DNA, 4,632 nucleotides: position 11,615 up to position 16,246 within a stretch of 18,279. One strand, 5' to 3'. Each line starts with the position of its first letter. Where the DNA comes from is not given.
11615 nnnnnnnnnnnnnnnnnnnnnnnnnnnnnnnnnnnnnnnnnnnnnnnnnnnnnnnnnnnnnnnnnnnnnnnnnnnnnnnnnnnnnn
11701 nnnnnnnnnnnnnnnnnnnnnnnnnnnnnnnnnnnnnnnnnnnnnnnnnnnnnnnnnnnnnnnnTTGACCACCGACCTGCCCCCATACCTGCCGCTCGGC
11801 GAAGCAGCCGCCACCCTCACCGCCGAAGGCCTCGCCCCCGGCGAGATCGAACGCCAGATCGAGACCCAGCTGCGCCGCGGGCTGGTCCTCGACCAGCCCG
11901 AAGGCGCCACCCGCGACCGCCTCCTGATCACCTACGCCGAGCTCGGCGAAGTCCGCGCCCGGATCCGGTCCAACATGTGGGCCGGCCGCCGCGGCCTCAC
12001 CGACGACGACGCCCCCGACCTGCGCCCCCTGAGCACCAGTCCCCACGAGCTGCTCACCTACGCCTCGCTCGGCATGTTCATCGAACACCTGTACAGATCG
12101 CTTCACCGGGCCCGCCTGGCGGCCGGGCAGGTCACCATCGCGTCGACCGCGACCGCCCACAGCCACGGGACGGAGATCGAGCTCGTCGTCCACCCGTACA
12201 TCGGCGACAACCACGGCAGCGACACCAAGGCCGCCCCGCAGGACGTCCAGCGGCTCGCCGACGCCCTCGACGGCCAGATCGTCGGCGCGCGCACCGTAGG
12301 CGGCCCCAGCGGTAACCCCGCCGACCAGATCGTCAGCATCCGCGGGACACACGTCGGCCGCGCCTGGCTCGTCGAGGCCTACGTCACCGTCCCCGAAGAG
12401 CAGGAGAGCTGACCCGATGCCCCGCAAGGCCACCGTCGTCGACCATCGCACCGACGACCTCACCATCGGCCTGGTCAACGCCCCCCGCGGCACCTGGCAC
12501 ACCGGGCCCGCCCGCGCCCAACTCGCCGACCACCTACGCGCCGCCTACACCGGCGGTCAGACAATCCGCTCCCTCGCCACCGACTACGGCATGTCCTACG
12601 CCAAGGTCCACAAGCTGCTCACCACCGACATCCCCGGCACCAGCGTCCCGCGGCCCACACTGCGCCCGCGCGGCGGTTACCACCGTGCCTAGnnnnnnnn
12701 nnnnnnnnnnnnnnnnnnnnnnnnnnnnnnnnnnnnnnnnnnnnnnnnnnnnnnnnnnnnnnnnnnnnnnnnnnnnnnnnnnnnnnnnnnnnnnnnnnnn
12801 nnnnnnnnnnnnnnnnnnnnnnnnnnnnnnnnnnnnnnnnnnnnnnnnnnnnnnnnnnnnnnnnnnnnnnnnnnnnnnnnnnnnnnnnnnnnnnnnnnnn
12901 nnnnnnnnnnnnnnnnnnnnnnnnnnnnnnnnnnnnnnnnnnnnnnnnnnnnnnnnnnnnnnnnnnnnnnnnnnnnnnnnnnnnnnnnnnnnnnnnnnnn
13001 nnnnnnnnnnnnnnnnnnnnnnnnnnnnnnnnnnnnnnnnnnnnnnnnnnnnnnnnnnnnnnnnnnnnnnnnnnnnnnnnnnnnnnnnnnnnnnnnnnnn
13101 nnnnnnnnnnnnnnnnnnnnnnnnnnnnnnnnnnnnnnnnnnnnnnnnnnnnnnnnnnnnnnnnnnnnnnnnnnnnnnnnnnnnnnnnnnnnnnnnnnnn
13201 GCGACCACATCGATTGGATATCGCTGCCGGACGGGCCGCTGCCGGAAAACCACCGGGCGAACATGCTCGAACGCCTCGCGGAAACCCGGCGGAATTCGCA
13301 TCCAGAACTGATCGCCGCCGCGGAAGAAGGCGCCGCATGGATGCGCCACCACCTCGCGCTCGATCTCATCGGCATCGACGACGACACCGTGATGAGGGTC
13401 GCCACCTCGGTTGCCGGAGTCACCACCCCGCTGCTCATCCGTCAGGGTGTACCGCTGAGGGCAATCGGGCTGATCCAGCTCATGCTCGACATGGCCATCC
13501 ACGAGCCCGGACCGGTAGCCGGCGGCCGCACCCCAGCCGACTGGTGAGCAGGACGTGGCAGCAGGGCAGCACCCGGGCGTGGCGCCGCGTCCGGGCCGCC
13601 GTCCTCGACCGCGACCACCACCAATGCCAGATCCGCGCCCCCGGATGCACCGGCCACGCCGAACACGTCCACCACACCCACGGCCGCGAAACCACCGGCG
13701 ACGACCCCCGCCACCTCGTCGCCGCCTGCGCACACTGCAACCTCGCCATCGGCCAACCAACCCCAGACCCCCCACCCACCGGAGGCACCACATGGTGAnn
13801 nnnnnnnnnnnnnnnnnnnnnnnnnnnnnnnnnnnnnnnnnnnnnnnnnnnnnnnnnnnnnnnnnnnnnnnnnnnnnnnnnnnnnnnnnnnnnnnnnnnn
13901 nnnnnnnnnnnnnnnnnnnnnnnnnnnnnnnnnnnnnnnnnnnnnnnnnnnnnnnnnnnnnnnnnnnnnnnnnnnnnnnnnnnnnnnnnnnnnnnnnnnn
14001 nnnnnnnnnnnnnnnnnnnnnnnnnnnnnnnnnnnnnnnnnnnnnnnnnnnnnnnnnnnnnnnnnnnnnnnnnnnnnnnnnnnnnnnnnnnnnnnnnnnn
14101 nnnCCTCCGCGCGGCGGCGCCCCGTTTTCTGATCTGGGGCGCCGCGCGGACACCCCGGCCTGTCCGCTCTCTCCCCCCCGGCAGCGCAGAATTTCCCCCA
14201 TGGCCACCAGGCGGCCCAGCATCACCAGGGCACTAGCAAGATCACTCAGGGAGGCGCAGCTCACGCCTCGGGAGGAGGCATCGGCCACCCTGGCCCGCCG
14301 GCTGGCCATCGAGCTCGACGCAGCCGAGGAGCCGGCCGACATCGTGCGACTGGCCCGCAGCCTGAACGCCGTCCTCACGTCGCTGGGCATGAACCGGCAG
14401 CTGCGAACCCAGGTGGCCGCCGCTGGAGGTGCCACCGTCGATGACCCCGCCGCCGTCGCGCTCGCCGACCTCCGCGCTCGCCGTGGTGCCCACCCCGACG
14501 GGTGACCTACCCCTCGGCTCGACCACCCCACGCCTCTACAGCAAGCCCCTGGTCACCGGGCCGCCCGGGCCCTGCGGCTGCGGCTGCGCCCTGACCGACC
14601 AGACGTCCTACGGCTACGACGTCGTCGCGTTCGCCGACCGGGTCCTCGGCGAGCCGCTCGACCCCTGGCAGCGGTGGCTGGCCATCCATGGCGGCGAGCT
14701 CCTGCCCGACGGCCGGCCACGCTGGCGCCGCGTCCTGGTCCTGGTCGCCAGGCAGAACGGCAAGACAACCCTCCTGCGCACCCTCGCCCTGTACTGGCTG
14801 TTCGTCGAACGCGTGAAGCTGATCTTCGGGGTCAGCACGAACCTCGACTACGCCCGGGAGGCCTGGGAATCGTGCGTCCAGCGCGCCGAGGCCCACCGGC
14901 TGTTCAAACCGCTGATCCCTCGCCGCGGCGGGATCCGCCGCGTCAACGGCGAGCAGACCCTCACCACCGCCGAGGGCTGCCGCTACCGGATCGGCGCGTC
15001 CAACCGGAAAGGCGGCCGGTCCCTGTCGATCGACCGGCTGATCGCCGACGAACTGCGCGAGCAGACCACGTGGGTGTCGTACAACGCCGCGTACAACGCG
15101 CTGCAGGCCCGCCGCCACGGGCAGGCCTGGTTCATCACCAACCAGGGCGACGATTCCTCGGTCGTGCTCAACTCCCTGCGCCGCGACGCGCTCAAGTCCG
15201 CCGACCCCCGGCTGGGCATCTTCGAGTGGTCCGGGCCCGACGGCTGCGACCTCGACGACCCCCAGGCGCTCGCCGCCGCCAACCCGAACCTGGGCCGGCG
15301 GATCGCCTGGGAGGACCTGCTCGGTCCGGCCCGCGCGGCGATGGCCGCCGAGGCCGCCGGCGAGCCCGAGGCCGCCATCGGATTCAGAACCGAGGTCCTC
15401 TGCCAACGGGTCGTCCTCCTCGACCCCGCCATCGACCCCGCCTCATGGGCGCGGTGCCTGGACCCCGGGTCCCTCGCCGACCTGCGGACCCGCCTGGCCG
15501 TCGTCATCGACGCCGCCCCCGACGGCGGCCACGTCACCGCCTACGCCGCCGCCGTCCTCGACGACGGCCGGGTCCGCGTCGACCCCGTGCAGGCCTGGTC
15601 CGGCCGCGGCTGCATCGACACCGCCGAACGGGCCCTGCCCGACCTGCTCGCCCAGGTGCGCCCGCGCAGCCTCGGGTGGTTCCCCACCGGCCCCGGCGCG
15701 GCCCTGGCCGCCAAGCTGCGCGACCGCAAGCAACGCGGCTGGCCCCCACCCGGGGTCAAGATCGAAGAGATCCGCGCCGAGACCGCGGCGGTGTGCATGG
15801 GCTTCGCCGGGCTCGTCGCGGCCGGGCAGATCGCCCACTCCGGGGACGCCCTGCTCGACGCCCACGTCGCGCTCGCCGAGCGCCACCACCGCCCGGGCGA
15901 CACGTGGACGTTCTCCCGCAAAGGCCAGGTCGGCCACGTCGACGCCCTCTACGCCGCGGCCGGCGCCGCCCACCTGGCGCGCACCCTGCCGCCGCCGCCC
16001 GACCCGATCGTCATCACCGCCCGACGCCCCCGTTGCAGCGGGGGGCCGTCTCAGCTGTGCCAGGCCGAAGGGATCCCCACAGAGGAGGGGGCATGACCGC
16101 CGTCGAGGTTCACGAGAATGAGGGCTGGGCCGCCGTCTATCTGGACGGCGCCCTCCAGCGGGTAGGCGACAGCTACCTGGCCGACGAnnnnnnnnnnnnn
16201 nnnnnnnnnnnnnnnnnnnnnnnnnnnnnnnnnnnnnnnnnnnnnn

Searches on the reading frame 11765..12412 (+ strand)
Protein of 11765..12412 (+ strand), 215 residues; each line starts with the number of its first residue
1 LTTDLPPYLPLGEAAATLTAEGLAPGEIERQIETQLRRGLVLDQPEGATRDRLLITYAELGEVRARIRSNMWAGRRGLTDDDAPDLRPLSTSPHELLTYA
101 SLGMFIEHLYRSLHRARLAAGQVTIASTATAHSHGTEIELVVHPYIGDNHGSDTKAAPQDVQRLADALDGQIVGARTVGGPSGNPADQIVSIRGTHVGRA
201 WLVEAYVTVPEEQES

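Call 31: search_protein_families(library=phrogs, proteins=[window:11765-12412:+], max_evalue=0.01)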
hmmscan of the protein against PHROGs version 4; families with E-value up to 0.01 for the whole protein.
window:11765-12412:+ (215 aa): 0 families

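Call 36: search_protein_families(library=pfam, proteins=[window:11765-12412:+], max_evalue=0.05)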
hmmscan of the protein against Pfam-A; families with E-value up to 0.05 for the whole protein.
window:11765-12412:+ (215 aa): 0 families

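Call 95: search_protein_families(library=ncbifam, proteins=[window:11765-12412:+], max_evalue=0.01)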
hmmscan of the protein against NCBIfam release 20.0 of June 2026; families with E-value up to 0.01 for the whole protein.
window:11765-12412:+ (215 aa): 0 families

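Call 96: search_solved_structures(query=window:11765-12412:+, max_evalue=1)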
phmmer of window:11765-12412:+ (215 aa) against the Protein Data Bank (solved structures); distinct sequences matched with E-value up to 1: 1.
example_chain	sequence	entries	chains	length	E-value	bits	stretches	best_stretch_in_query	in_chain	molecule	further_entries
9wqw_A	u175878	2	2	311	0.41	13.7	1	80-126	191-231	aminoacyl-tRNA-dependent peptide synthase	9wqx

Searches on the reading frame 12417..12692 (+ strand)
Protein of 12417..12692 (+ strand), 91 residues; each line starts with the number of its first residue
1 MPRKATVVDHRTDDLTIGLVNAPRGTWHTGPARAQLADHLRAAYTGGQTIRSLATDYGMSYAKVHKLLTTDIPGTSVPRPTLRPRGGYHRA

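Call 31: search_protein_families(library=phrogs, proteins=[window:12417-12692:+], max_evalue=0.01)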
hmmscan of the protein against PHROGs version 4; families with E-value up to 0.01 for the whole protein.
window:12417-12692:+ (91 aa): 0 families

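Call 36: search_protein_families(library=pfam, proteins=[window:12417-12692:+], max_evalue=0.05)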
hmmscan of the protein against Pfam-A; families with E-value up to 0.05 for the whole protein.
window:12417-12692:+ (91 aa): 1 family
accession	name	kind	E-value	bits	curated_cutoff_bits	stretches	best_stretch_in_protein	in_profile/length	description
PF19575.5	HTH_58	-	1.5e-13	50.8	23.8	1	24-90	3-62/62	Helix-turn-helix domain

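Call 95: search_protein_families(library=ncbifam, proteins=[window:12417-12692:+], max_evalue=0.01)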
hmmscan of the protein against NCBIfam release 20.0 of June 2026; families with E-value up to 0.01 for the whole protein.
window:12417-12692:+ (91 aa): 3 families
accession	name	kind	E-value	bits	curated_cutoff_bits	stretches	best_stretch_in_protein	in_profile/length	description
NF040595.1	HTH_Cbp1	equivalog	7.3e-05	22.7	140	1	36-70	4-38/135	CRISPR DNA repeat-binding protein Cbp1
NF000328.3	blaSED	exception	0.0034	16.9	650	1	26-52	204-230/295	SED family class A beta-lactamase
NF011868.0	PRK15340.1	equivalog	0.0081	15.9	259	1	36-71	114-149/216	AraC family transcriptional regulator InvF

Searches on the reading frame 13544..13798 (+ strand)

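Call 31: search_protein_families(library=phrogs, proteins=[window:13555-13798:+], max_evalue=0.01)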
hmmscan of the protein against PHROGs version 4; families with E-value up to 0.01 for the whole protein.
window:13555-13798:+ (81 aa): 0 families

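Call 36: search_protein_families(library=pfam, proteins=[window:13555-13798:+], max_evalue=0.05)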
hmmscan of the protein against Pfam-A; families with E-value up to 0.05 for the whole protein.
window:13555-13798:+ (81 aa): 0 families

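Call 69: search_protein_families(library=phrogs, proteins=[window:13544-13798:+], max_evalue=0.001)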
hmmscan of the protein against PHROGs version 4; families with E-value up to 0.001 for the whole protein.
window:13544-13798:+ (84 aa): 8 families
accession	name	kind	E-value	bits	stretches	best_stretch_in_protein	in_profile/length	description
phrog_333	-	DNA, RNA and nucleotide metabolism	2.2e-10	41.8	1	4-65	7-74/138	HNH endonuclease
phrog_144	-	DNA, RNA and nucleotide metabolism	2.5e-10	41.3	1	4-69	63-132/175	HNH endonuclease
phrog_589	-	DNA, RNA and nucleotide metabolism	1.1e-08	36.1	1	4-66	69-135/179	HNH endonuclease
phrog_119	-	DNA, RNA and nucleotide metabolism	1.3e-07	31.8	1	6-65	184-250/443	HNH endonuclease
phrog_2323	-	DNA, RNA and nucleotide metabolism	2.8e-05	25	1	6-66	17-80/113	HNH endonuclease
phrog_14314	-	DNA, RNA and nucleotide metabolism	0.0001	23.7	1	14-75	5-67/252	HNH endonuclease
phrog_5718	-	DNA, RNA and nucleotide metabolism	0.0007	19.7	1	12-70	115-174/394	HNH endonuclease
phrog_1271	-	DNA, RNA and nucleotide metabolism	0.00073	20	1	7-69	248-315/361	HNH endonuclease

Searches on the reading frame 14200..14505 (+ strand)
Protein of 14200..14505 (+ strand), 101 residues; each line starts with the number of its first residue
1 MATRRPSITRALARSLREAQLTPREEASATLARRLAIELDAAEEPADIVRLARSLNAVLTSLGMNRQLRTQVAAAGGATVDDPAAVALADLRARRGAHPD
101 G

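Call 31: search_protein_families(library=phrogs, proteins=[window:14200-14505:+], max_evalue=0.01)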
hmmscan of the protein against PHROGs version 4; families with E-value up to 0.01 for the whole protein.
window:14200-14505:+ (101 aa): 1 family
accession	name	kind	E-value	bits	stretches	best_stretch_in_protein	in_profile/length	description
phrog_10594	-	unknown function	0.0097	17.1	0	4-51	14-61/125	-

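Call 36: search_protein_families(library=pfam, proteins=[window:14200-14505:+], max_evalue=0.05)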
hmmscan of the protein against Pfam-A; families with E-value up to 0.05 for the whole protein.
window:14200-14505:+ (101 aa): 1 family
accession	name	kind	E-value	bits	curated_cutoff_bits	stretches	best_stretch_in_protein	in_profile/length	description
PF23931.1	Terminase_6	-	0.011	16.7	27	1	11-96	1-93/96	Terminase small subunit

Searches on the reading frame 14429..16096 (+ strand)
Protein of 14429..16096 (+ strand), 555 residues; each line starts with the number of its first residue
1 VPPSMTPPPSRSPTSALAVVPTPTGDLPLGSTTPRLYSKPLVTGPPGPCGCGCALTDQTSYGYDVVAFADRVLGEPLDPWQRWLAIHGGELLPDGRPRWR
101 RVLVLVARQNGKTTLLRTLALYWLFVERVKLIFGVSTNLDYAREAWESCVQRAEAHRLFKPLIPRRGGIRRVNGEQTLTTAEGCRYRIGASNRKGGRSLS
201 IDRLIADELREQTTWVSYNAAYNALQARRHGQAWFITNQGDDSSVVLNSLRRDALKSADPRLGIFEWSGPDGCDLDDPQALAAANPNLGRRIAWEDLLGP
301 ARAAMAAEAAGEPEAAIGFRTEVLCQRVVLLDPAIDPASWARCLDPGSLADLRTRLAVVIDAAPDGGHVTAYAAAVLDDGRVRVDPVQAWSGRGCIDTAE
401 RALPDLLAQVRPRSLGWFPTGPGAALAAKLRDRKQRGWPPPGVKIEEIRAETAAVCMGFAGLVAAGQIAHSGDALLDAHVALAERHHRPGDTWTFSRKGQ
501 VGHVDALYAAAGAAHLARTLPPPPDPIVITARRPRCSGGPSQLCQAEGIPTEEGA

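Call 10: search_dna_similar(query=window:14429-16096:+, collection=phages, mode=protein, max_rows=15)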
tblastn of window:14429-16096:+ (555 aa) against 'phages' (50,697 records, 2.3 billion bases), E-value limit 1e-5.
Records with a match: 895; places in all: 895; records where one place covers at least 80% of the query: 76.
Best place of each record, by identity: <60% 895.
By first word of the organism name: Mycobacterium 245; Microbacterium 234; Arthrobacter 207; Gordonia 92; Corynebacterium 33; Burkholderia 13; Propionibacterium 11; Curtobacterium 10; Rhodococcus 9; Klebsiella 6; and 18 more.
By host as written in the record: Mycobacterium smegmatis mc2 155 166; Microbacterium foliorum NRRL B-24224 146; Arthrobacter sp. ATCC 21022 139; Gordonia terrae 3612 80; Microbacterium foliorum NRRL B-24224 SEA 66; Mycobacterium smegmatis mc#155 43; Arthrobacter globiformis B-2979 24; - 16; and 94 more.
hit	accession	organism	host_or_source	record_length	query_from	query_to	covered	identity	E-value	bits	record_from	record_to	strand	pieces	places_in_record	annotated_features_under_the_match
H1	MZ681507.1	Gordonia phage Puppers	Gordonia terrae 3612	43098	16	501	88%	32.1%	2e-43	172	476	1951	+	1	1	2: terminase large subunit | 1: terminase small subunit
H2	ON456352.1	Gordonia phage Widow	Gordonia terrae 3612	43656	16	501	88%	31.9%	1e-42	169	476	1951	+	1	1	2: terminase large subunit | 1: terminase small subunit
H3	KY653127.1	Corynebacterium phage IME1320_01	Corynebacterium simulans IME1320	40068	29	504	86%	32.0%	4e-45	177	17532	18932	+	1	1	terminase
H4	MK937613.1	Corynebacterium phage StAB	Corynebacterium xerosis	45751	29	483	82%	33.4%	3e-47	183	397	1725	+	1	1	2: terminase large subunit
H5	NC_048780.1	Corynebacterium phage StAB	Corynebacterium xerosis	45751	29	483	82%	33.4%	3e-47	183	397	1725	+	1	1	2: terminase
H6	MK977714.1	Corynebacterium phage Bran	Corynebacterium xerosis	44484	29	483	82%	33.3%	1e-47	184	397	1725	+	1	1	2: terminase large subunit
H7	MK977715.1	Corynebacterium phage Adelaide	Corynebacterium xerosis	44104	29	483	82%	33.2%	3e-47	183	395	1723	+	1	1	2: terminase large subunit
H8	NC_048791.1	Corynebacterium phage Adelaide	Corynebacterium xerosis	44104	29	483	82%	33.2%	3e-47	183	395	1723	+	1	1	2: terminase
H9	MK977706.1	Corynebacterium phage Dina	Corynebacterium xerosis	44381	29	483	82%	33.2%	6e-47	182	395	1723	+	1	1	2: terminase large subunit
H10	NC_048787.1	Corynebacterium phage Dina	Corynebacterium xerosis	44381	29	483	82%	33.2%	6e-47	182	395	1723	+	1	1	2: terminase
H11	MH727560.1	Corynebacterium phage SamW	Corynebacterium xerosis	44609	29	483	82%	33.2%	6e-47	182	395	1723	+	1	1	2: terminase large subunit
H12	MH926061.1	Corynebacterium phage Troy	Corynebacterium xerosis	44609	29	483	82%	33.2%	6e-47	182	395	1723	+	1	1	2: terminase large subunit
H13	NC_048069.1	Corynebacterium phage SamW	Corynebacterium xerosis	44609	29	483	82%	33.2%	6e-47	182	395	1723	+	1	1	2: terminase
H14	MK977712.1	Corynebacterium phage Lederberg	Corynebacterium xerosis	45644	29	483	82%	33.2%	7e-47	182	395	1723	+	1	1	2: terminase large subunit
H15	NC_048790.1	Corynebacterium phage Lederberg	Corynebacterium xerosis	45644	29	483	82%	33.2%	7e-47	182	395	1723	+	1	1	2: terminase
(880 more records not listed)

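Call 14: find_related_loci(query=window:14429-16096:+, collection=viral_contigs, flank=10000)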
Query window:14429-16096:+ (555 aa) in viral_contigs; peptide patterns used: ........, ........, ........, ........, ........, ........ (x = any residue, [..] = any of these).
89 stretches matched a pattern; 50 encode a relative of the query (tblastn E <= 1e-3); 50 distinct loci.
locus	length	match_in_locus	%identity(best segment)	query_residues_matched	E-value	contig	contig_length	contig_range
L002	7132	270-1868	100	1-533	0e+0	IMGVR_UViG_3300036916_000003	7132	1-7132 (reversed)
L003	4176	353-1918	60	7-521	0e+0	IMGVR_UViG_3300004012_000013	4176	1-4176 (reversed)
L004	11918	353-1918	60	7-521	2e-179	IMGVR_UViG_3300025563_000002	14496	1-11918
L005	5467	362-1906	60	3-521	2e-176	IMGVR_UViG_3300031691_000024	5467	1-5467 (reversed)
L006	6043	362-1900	59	8-523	2e-168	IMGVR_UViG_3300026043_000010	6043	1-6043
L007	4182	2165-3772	52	14-529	8e-144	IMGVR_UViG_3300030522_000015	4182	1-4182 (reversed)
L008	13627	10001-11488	51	4-519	1e-140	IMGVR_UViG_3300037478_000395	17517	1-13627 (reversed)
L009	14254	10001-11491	52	4-519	5e-140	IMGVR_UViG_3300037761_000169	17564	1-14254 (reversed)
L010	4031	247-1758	55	6-523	2e-136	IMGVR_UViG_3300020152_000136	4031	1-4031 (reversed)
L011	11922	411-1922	61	27-523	7e-179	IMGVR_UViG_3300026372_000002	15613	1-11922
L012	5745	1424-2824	48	29-529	2e-124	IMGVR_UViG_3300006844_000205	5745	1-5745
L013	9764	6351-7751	48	29-529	5e-124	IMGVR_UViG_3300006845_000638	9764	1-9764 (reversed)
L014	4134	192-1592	48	29-529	3e-126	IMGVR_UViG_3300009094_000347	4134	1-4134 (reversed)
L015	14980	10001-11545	43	3-538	2e-113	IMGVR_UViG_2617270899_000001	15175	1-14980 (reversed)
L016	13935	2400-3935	45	9-536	1e-110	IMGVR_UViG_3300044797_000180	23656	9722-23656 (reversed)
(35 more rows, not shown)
